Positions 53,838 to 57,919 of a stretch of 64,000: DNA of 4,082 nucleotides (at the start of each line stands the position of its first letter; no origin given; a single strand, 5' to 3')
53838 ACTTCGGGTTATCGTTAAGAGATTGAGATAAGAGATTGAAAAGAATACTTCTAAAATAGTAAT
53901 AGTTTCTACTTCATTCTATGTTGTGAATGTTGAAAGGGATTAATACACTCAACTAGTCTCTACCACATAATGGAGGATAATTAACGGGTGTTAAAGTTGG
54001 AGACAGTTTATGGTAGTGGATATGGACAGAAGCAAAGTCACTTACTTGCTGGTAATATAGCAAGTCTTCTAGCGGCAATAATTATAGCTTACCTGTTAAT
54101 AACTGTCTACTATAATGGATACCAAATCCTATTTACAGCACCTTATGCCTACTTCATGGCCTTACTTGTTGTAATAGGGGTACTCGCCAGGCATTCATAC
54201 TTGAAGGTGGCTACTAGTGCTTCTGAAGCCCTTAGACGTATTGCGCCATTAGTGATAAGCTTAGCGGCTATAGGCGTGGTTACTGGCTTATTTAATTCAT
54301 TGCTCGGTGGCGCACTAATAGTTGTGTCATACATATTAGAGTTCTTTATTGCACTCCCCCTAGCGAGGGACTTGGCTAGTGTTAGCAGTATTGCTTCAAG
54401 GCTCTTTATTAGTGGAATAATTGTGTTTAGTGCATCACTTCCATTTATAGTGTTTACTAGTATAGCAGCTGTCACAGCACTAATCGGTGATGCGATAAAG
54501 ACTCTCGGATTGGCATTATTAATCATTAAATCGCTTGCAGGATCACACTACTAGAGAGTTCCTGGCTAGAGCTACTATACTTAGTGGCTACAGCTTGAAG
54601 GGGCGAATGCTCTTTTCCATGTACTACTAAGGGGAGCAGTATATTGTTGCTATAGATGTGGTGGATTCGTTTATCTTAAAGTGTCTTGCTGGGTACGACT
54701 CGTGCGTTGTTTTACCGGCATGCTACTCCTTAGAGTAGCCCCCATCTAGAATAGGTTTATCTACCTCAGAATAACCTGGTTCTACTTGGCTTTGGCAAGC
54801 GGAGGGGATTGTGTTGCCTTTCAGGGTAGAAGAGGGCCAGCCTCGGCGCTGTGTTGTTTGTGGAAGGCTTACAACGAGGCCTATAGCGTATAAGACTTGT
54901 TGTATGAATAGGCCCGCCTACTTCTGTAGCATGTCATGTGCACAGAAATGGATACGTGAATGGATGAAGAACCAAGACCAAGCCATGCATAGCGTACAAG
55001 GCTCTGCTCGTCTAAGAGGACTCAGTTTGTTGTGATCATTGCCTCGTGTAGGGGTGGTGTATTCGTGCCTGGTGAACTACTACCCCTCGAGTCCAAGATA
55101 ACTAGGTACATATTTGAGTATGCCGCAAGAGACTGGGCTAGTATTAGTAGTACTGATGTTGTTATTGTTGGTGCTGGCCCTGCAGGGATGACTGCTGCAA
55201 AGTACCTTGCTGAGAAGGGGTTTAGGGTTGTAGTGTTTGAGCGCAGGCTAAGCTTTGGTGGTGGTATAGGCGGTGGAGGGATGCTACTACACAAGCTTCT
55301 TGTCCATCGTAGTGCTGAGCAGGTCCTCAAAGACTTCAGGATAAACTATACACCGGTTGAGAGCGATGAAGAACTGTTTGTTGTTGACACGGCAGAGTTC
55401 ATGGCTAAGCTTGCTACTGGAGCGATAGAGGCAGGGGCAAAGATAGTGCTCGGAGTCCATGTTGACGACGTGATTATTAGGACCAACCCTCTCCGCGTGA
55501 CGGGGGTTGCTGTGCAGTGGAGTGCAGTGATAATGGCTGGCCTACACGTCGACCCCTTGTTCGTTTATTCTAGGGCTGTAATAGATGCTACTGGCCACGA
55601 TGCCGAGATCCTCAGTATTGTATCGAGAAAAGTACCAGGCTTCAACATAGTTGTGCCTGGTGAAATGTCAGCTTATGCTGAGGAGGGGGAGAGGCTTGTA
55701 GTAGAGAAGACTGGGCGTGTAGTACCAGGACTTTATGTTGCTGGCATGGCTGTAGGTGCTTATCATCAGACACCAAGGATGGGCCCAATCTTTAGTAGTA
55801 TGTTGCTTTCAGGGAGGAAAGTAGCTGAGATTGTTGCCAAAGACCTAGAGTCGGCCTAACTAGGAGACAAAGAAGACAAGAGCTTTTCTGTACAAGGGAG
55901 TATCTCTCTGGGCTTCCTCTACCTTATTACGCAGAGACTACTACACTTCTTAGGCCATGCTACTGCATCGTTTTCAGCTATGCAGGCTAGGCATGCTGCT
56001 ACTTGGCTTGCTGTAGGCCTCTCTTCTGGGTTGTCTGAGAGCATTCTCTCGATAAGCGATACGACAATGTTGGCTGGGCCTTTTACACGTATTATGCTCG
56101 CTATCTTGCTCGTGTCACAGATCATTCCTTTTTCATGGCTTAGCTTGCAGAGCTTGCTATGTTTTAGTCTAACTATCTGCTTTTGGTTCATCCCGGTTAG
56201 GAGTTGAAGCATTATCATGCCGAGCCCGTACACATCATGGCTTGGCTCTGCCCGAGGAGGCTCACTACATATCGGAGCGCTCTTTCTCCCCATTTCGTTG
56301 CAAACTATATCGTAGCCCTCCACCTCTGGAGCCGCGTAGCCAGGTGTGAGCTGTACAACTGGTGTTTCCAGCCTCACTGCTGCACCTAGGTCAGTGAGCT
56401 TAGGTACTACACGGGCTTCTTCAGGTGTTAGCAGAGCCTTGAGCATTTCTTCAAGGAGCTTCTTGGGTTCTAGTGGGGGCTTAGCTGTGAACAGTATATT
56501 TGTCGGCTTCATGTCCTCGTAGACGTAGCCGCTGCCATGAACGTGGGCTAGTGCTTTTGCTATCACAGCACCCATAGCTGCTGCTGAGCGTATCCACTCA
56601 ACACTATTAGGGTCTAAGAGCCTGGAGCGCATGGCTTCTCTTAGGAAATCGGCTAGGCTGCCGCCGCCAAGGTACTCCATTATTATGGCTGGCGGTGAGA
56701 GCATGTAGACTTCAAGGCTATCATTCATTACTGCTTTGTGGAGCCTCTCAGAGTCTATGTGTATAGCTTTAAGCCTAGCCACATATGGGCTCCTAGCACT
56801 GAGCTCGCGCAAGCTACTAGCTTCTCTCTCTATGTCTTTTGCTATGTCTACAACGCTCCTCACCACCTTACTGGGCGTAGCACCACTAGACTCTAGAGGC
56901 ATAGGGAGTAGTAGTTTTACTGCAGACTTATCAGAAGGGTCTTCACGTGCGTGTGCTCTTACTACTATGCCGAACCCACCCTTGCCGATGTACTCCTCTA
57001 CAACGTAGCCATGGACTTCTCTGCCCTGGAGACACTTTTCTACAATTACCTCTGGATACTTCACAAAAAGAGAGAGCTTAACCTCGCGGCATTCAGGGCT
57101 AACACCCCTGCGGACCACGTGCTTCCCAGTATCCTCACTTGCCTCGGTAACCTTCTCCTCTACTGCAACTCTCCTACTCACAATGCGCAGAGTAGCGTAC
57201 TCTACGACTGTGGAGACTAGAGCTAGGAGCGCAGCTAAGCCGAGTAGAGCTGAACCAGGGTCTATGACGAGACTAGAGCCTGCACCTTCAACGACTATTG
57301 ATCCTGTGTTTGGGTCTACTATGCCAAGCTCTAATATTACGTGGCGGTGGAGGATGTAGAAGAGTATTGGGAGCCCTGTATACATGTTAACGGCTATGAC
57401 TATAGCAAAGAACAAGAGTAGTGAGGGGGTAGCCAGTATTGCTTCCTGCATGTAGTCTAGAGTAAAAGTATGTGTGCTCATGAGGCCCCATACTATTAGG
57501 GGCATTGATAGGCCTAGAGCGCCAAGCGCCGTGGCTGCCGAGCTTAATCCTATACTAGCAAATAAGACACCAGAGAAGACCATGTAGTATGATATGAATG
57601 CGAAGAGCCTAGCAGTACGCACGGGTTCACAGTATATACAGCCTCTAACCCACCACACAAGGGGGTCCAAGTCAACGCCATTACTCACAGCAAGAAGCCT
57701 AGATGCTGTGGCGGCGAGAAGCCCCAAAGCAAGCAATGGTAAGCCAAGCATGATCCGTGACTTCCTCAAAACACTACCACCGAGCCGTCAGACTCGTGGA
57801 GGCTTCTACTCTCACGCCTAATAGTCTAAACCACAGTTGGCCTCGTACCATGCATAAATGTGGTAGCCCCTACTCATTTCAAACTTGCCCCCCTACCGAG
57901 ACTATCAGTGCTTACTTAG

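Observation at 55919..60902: Compact eukaryotic-like phospho-signalling island: membrane Ser/Thr kinase, PPP phosphatase, vWA (ArnB-like), Zn-ribbon/FHA (ArnA-like)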

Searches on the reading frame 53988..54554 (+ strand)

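Call 34: search_protein_families(library=pfam, proteins=[window:53988-54554:+], max_evalue=0.01)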
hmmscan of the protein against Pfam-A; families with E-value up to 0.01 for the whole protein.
window:53988-54554:+ (188 aa): 1 family
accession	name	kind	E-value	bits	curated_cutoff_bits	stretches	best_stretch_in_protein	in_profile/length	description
PF03739.19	LptF_LptG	-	0.0083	15.6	27.9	1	34-104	43-113/353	Lipopolysaccharide export system permease LptF/LptG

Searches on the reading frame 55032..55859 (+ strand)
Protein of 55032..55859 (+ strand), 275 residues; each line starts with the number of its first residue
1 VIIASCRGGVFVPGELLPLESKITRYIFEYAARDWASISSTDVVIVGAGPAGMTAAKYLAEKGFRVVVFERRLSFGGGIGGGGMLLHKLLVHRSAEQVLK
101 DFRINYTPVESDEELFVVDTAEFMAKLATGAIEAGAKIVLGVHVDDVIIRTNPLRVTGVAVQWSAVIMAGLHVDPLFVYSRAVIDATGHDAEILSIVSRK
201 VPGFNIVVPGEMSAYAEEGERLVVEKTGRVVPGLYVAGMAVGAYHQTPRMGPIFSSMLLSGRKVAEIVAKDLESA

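Call 3: search_protein_families(library=pfam, proteins=[window:55032-55859:+], max_evalue=0.01)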
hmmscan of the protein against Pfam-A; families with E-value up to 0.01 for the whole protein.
window:55032-55859:+ (275 aa): 17 families
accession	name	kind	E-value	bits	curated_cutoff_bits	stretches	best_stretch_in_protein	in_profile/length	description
PF01946.23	Thi4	-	2.3e-72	243.5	26.2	1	24-254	1-235/235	Thi4 family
PF01266.30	DAO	-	1.2e-12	48.5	27.9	2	42-90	1-50/353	FAD dependent oxidoreductase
PF07992.20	Pyr_redox_2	-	1.1e-10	41.8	26.1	1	42-151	2-82/291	Pyridine nucleotide-disulphide oxidoreductase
PF00890.30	FAD_binding_2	-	4.6e-10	39.7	20.4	1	42-78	1-37/414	FAD binding domain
PF13450.12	NAD_binding_8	-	1.6e-09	38.3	21.9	1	45-78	1-34/68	NAD(P)-binding Rossmann-like domain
PF12831.13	FAD_oxidored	-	9.3e-09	35.5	27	1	42-188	1-145/416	FAD dependent oxidoreductase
PF01494.25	FAD_binding_3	-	1.3e-07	31.7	22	1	41-72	2-33/349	FAD binding domain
PF03486.20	HI0933_like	-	8.1e-07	29.2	50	1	42-79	2-39/244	HI0933-like protein Rossmann domain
PF01593.30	Amino_oxidase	-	0.00015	21.6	19.8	1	51-77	2-28/443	Flavin containing amine oxidoreductase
PF01488.26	Shikimate_DH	-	0.00025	21.6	24.3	1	31-72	3-45/138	Shikimate / quinate 5-dehydrogenase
PF13738.12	Pyr_redox_3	-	0.00055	19.7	30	1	44-71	1-29/305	Pyridine nucleotide-disulphide oxidoreductase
PF01134.28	GIDA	-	0.0015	18.1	22.1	1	42-71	1-30/391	Glucose inhibited division protein A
PF00070.33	Pyr_redox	-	0.0021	19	22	1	43-72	2-31/82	Pyridine nucleotide-disulphide oxidoreductase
PF21799.2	MurD-like_N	-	0.003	18.2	27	0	42-73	2-33/88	Mur ligase MurD-like, N-terminal domain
PF05834.18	Lycopene_cycl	-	0.003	17.1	23.4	1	42-70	1-31/380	Lycopene cyclase protein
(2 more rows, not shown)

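Call 4: search_protein_families(library=ncbifam, proteins=[window:55032-55859:+], max_evalue=0.01)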
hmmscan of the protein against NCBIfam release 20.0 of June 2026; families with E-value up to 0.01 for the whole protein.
window:55032-55859:+ (275 aa): 152 families (the best 25 are shown)
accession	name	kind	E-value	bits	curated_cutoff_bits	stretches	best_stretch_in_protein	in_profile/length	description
TIGR00292.1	TIGR00292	equivalog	1.5e-91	306.1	148.3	1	20-272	1-253/254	sulfide-dependent adenosine diphosphate thiazole synthase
TIGR02032.1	GG-red-SF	subfamily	2.1e-15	57.2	158.8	1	42-194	2-152/297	geranylgeranyl reductase family protein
NF041080.1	DGGGPL_reductase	equivalog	6.1e-10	38.5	580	1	42-72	3-33/447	digeranylgeranylglycerophospholipid reductase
NF004829.0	PRK06183.1-3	subfamily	4.4e-09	35.6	390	1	38-72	6-40/520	bifunctional 3-(3-hydroxy-phenyl)propionate/3-hydroxycinnamic acid hydroxylase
TIGR03997.1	mycofact_OYE_2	equivalog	2.1e-08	33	793.15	1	41-79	380-418/645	mycofactocin system FadH/OYE family oxidoreductase 2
NF045599.1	bili_reduct_long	exception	2.6e-08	32.6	750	1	40-83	381-424/641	bilirubin reductase, long form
NF009410.0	PRK12771.1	subfamily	3.4e-08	32.5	516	1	38-99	136-191/566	NAD(P)-binding protein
NF009409.0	PRK12770.1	subfamily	3.8e-08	32.8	343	1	28-77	6-55/360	putative glutamate synthase subunit beta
TIGR01372.1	soxA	subfamily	7.9e-08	30.5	1164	1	40-79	168-207/996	sarcosine oxidase subunit alpha family protein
NF005882.1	PRK07843.1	equivalog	8.8e-08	31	788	1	41-84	2-47/547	3-oxosteroid 1-dehydrogenase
NF007542.0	PRK10157.1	subfamily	2.8e-07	29.6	610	1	41-102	6-62/428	FAD-dependent oxidoreductase FixC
NF005511.0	PRK07121.1-4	equivalog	3.2e-07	29.2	466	1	38-78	18-58/553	FAD-binding protein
NF001933.0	PRK00711.1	subfamily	4e-07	29.4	383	1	43-72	3-32/429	D-amino acid dehydrogenase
TIGR01813.1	flavo_cyto_c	subfamily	4e-07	29.1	285.45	1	42-78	1-38/444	flavocytochrome c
NF049967.1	QhpG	equivalog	4.7e-07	29.1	240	1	43-152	1-115/423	flavin-dependent monooxygenase QhpG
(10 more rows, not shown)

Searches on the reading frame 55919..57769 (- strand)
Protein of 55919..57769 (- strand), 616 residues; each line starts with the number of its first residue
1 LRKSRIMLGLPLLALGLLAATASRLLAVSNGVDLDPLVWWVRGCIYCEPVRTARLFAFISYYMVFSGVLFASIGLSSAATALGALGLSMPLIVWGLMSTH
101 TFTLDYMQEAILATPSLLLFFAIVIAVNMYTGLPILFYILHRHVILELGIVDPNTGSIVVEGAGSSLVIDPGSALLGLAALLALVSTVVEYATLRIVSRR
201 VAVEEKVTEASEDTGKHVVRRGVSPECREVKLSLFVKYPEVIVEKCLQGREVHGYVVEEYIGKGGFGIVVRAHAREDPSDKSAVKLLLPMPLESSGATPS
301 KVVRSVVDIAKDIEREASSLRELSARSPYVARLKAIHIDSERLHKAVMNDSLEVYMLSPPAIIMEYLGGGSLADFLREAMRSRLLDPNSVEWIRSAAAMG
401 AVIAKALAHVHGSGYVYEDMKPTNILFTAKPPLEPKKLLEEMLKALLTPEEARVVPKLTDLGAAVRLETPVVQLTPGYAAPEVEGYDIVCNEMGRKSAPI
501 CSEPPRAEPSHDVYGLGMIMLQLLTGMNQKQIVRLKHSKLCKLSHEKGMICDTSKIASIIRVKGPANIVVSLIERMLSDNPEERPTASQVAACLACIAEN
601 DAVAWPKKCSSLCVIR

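Call 3: search_protein_families(library=pfam, proteins=[window:55919-57769:-], max_evalue=0.01)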
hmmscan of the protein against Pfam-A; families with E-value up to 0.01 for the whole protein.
window:55919-57769:- (616 aa): 2 families
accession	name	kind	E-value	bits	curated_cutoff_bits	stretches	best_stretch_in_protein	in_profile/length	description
PF00069.31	Pkinase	-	1.1e-21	77.9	31.7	1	255-591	1-258/263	Protein kinase domain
PF07714.23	PK_Tyr_Ser-Thr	-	2.2e-08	34.2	23.1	1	259-429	5-137/258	Protein tyrosine and serine/threonine kinase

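Call 4: search_protein_families(library=ncbifam, proteins=[window:55919-57769:-], max_evalue=0.01)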
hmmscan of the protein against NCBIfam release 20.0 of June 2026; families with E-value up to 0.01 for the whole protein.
window:55919-57769:- (616 aa): 8 families
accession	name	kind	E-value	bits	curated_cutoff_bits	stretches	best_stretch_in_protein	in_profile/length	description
NF038150.1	lanthi_synth_IV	equivalog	7.2e-12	44.4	650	2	456-599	337-458/851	class IV lanthionine synthetase LanL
NF047741.1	antiphage_MADS6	equivalog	7.4e-10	38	460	1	499-600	371-463/612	methylation-associated defense system protein kinase MAD6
NF033483.0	PknB_PASTA_kin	equivalog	2.2e-07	30.3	450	1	362-429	84-142/563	Stk1 family PASTA domain-containing Ser/Thr kinase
NF058632.1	SerThrKinPrkT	equivalog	4.1e-05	22.7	280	0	363-432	98-155/322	serine/threonine protein kinase PrkT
NF038151.1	lanthi_synth_III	equivalog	0.00011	20.8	575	1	362-429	301-371/833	class III lanthionine synthetase LanKC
TIGR03903.1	TOMM_kin_cyc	equivalog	0.00052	17.9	705.75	1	403-527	88-186/1267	TOMM system kinase/cyclase fusion protein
NF053615.1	SerThrKinAfsKStmc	equivalog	0.0041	15.8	1300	1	399-428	117-146/809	protein serine/threonine kinase AfsK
NF052427.1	StpK7MSMEG_1200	equivalog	0.0052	15.3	900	0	395-430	109-144/601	serine/threonine protein kinase StpK7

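Call 8: search_solved_structures(query=window:55919-57769:-, max_evalue=0.001)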
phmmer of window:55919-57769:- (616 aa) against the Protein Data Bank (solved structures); distinct sequences matched with E-value up to 0.001: 13.
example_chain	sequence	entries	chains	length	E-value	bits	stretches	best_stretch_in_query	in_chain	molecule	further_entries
1koa_A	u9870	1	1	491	6.3e-07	31.6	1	361-455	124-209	TWITCHIN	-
3uto_A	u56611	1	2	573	9.5e-07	31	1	361-455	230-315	Twitchin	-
3is5_A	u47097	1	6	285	0.00013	23.9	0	362-451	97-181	Calcium-dependent protein kinase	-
3uim_A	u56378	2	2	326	0.00023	23.1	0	506-594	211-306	BRASSINOSTEROID INSENSITIVE 1-associated receptor kinase 1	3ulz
3tl8_A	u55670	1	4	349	0.0003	22.7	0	506-594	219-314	BRASSINOSTEROID INSENSITIVE 1-associated receptor kinase 1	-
5ig1_A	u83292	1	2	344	0.00048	22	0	360-444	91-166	CAMK/CAMK2 protein kinase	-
6mnh_A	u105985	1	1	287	0.00052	21.9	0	356-428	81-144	Serine/threonine-protein kinase ULK1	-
8p5h_A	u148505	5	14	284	0.00052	21.9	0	356-428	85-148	Serine/threonine-protein kinase ULK1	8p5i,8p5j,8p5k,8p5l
8p5g_A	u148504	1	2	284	0.00053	21.9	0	356-428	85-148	Serine/threonine-protein kinase ULK1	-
9f32_A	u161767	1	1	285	0.00053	21.9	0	356-428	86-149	Serine/threonine-protein kinase ULK1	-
8sv9_A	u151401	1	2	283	0.00092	21.1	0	336-428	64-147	Serine/threonine-protein kinase ULK1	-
9se8_A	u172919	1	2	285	0.00094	21.1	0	336-428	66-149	Serine/threonine-protein kinase ULK1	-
4wno_A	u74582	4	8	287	0.00095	21.1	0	336-428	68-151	Serine/threonine-protein kinase ULK1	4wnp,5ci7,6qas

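Call 40: find_homologous_proteins(query=window:55919-57769:-, max_evalue=0.00001)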
Query window:55919-57769:- (616 aa): 12 proteins with E <= 0.00001 among 8000 candidates.
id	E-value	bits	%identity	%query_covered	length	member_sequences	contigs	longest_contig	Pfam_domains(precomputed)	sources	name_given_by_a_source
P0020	0.0e+0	1336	100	99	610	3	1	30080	PF07714.24,PF00069.32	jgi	jgi:serine/threonine protein kinase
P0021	0.0e+0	1220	90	100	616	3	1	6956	PF07714.24,PF00069.32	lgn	-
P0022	0.0e+0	1174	85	100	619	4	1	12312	PF07714.24,PF00069.32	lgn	-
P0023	4.3e-178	612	49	100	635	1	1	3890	PF07714.24,PF00069.32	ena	-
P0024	1.3e-173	597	49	100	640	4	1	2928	PF07714.24,PF00069.32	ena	-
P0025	3.5e-172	592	48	100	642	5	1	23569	PF07714.24,PF00069.32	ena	-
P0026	6.8e-167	575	49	98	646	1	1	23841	PF07714.24,PF00069.32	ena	-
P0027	8.6e-160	551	47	99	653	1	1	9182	PF07714.24,PF00069.32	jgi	jgi:serine/threonine protein kinase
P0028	1.3e-159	551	46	99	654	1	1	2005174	PF07714.24,PF00069.32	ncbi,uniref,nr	ncbi:hypothetical protein PYJP_02070 [Pyrofollis japonicus]|uniref:protein kinase domain-containing 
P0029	1.7e-157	544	65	59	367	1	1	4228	PF07714.24,PF00069.32,PF01636.30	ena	-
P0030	1.3e-92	329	35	99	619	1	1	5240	PF07714.24,PF00069.32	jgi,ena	-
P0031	5.6e-24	103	29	58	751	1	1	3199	PF07714.24,PF00069.32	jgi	jgi:hypothetical protein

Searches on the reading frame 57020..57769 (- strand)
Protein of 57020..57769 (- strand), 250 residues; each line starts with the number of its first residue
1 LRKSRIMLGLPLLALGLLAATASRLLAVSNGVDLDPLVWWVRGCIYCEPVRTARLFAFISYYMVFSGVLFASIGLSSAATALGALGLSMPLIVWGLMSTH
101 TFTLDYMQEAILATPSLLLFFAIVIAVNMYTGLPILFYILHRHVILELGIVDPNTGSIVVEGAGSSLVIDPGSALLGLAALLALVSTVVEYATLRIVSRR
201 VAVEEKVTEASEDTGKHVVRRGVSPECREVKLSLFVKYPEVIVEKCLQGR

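Call 65: predict_structure(alignment_id=A4)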
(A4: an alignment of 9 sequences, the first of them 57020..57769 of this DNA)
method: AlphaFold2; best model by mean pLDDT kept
length: 250 residues; sequences in the alignment: 9
mean_pLDDT: 75.3   pTM: 0.68
mean pLDDT of the five models: 75.3, 74.5, 71.2, 66.8, 63.0
residues with pLDDT >= 90: 45; 70-90: 116; 50-70: 73; < 50: 16
segments of 3 or more residues with pLDDT < 50: 213-223, 248-250
pLDDT, mean of each block of 10 residues (from residue 1): 79 93 86 81 57 86 93 87 91 78 65 86 87 88 66 61 63 88 89 83 64 44 50 61 57
secondary structure, 60 per line:
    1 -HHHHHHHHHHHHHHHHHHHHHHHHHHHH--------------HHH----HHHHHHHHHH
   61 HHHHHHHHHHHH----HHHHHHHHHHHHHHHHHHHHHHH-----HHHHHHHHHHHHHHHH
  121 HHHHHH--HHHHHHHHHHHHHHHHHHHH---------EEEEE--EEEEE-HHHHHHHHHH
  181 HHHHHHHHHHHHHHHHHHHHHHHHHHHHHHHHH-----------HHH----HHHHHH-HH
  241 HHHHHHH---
elements in order: H2-29 H51-72 H77-99 H105-126 H129-148 E158-162 E165-169 H171-213 H232-237 H239-247

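Call 68: fold_search(model_id=the predicted structure, library=pdb)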
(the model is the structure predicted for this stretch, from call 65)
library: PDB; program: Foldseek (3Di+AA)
matches with E <= 10: 119; with E <= 0.001: 0
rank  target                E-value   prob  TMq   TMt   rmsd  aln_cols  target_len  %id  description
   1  7paf_A                5.0e-01  0.23  0.22  0.20  17.4       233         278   14  Streptococcus pneumoniae choline importer LicB in lipid nanodiscs (released 2022-03-16)
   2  9v4g_B                5.3e-01  0.38  0.24  0.23  10.5       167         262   15  Prenyltransferase Ord1 wild type (released 2025-10-01)
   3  7zdk_D                7.3e-01  0.10  0.16  0.08  24.8       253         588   17  IF(apo/asym) conformation of CydDC in AMP-PNP(CydC)/AMP-PNP(CydD) bound state (Dataset-8) (released 2023-04-19)
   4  7tai_A                1.1e+00  0.21  0.25  0.17  14.5       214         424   11  Structure of STEAP2 in complex with ligands (released 2023-01-25)
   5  9v4i_D                1.1e+00  0.28  0.24  0.23   9.9       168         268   16  Prenyltransferase Ord1 D219A (released 2025-10-01)
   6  4iit_C                1.1e+00  0.08  0.15  0.15  19.1       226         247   13  The Phenylacetyl-CoA monooxygenase PaaABC subcomplex with phenylacetyl-CoA (released 2013-11-06)
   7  8pnl_C                1.2e+00  0.08  0.17  0.11  16.3       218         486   16  Outward-open conformation of a Major Facilitator Superfamily (MFS) transporter MHAS2168, a homologue of Rv1410 from M. (released 2023-10-18)
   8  7unh_A                1.3e+00  0.14  0.20  0.20  11.9       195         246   11  De novo designed chlorophyll dimer protein in apo state, SP2 (released 2023-04-19)
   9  7zdc_D                1.5e+00  0.06  0.14  0.07  24.6       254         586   17  IF(heme/confined) conformation of CydDC in ADP(CydD) bound state (Dataset-3) (released 2023-04-19)
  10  5vtl                  1.6e+00  0.06  0.13  0.15  22.9       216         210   11  Structure of metacyclic invariant surface protein , Tb427.07.360, from Trypanosoma brucei. (released 2018-08-08)
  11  7unh_B                1.7e+00  0.12  0.19  0.19  12.0       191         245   12  De novo designed chlorophyll dimer protein in apo state, SP2 (released 2023-04-19)
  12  5oge_G                1.8e+00  0.06  0.15  0.13  18.2       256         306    7  Crystal structure of a nucleotide sugar transporter (released 2017-11-22)
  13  8x82_A                1.9e+00  0.06  0.14  0.11  19.1       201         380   14  The cryo-EM structure of insect gustatory receptor Gr43a I418A from Drosophila melanogaster (released 2024-02-07)
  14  5v56_A                2.1e+00  0.11  0.19  0.10  17.5       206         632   14  2.9A XFEL structure of the multi-domain human smoothened receptor (with E194M mutation) in complex with TC114 (released 2017-05-24)
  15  8jm9_A                2.1e+00  0.06  0.15  0.11  19.1       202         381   15  The cryo-EM structure of insect gustatory receptor Gr43a from Drosophila melanogaster (released 2024-02-07)
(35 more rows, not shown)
